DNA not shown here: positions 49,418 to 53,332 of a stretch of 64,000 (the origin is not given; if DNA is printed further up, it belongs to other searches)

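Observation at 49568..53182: Acetyl-CoA synthase fused to the corrinoid Fe-S protein small subunit (AcsB-AcsD) through a ~137-aa flexible linker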

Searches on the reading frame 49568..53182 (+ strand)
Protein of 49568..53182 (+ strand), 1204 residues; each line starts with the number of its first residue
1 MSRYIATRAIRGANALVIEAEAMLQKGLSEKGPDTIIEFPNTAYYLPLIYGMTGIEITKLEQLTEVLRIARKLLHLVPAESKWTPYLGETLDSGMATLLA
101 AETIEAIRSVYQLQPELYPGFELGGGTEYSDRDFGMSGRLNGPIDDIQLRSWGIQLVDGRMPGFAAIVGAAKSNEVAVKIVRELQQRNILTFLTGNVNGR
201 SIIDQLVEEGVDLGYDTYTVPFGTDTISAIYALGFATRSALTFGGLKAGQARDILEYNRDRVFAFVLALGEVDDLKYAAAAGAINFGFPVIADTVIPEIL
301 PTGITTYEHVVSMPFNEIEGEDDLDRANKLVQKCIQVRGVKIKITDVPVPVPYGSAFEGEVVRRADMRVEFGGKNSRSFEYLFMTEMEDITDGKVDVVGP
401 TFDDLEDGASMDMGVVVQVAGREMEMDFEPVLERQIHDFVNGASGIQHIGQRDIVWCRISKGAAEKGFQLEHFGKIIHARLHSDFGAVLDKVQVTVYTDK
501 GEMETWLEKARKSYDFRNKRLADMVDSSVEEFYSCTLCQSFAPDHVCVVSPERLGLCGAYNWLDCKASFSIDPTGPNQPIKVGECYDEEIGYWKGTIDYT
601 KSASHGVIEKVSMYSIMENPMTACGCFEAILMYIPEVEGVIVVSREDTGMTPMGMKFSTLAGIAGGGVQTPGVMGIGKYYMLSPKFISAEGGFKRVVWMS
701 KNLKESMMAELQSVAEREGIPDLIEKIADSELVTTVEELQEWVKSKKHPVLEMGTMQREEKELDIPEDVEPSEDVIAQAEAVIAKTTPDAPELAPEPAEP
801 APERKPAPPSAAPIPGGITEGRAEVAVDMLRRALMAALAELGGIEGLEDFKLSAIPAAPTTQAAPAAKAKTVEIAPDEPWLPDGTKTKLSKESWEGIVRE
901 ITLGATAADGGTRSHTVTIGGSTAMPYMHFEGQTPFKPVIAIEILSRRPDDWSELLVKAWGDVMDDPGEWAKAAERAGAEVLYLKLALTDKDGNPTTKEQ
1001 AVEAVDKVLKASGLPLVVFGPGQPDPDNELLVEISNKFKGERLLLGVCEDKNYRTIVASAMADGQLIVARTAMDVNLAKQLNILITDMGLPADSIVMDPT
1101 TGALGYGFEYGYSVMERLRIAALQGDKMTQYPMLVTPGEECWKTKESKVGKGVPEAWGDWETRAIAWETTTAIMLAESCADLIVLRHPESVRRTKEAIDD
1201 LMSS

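Call 3: search_protein_families(library=pfam, proteins=[window:49568-53182:+])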
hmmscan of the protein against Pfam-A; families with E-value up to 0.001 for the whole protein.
window:49568-53182:+ (1204 aa): 4 families
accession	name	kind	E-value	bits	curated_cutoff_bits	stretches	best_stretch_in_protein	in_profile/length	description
PF19436.4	ACS_CODH_B_C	-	2.9e-107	358.2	25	1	514-756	1-244/245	ACS/CODH beta subunit C-terminal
PF03598.20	CdhC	-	1.5e-59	200.8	24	1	349-502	1-154/155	CO dehydrogenase/acetyl-CoA synthase complex beta subunit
PF03599.22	CdhD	-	4.8e-33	114.9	24.8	1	901-1186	2-241/387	CO dehydrogenase/acetyl-CoA synthase delta subunit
PF18537.6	CODH_A_N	-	1.3e-24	86.4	32.2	1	22-108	2-81/83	Carbon monoxide dehydrogenase subunit alpha N-terminal domain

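Call 4: search_protein_families(library=ncbifam, proteins=[window:49568-53182:+])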
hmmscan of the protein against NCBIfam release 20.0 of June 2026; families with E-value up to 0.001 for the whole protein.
window:49568-53182:+ (1204 aa): 11 families
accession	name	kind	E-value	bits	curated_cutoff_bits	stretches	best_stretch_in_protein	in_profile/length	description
NF040764.1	CODH_ACS_al_bet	equivalog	4.4e-283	940.8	800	1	10-756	1-704/705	acetyl-CoA decarbonylase/synthase complex subunit alpha/beta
NF007078.0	PRK09529.1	subfamily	3.2e-280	931.3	809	1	2-754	2-707/710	bifunctional acetyl-CoA decarbonylase/synthase complex subunit alpha/beta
NF003379.0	PRK04456.1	domain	1.2e-139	466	372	1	349-771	5-419/464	acetyl-CoA decarbonylase/synthase complex subunit beta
TIGR00316.1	cdhC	equivalog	1.5e-131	439.4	355.95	1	349-789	5-434/460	CO dehydrogenase/CO-methylating acetyl-CoA synthase complex subunit beta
NF003376.0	PRK04452.1-2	subfamily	1.7e-106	355.6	280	1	887-1202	3-312/313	acetyl-CoA decarbonylase/synthase complex subunit delta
NF003377.0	PRK04452.1-3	subfamily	1.2e-94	317.8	527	1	889-1202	5-313/432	acetyl-CoA decarbonylase/synthase complex subunit delta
NF003375.0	PRK04452.1-1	subfamily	1.5e-79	268.1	488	1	860-1203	79-425/442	acetyl-CoA decarbonylase/synthase complex subunit delta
NF040759.1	WLP_AcsD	exception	2.8e-70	237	430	1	911-1202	18-312/312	acetyl-CoA decarbonylase/synthase complex subunit delta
TIGR00381.1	cdhD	equivalog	1.6e-61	208.2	252.9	1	862-1201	39-373/389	CO dehydrogenase/acetyl-CoA synthase subunit delta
NF003378.0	PRK04452.1-4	subfamily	3.3e-53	180.9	634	1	886-1197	60-361/384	acetyl-CoA decarbonylase/synthase complex subunit delta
TIGR00314.1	cdhA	equivalog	0.00067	17.6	781.3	0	141-291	478-637/784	CO dehydrogenase/acetyl-CoA synthase complex subunit alpha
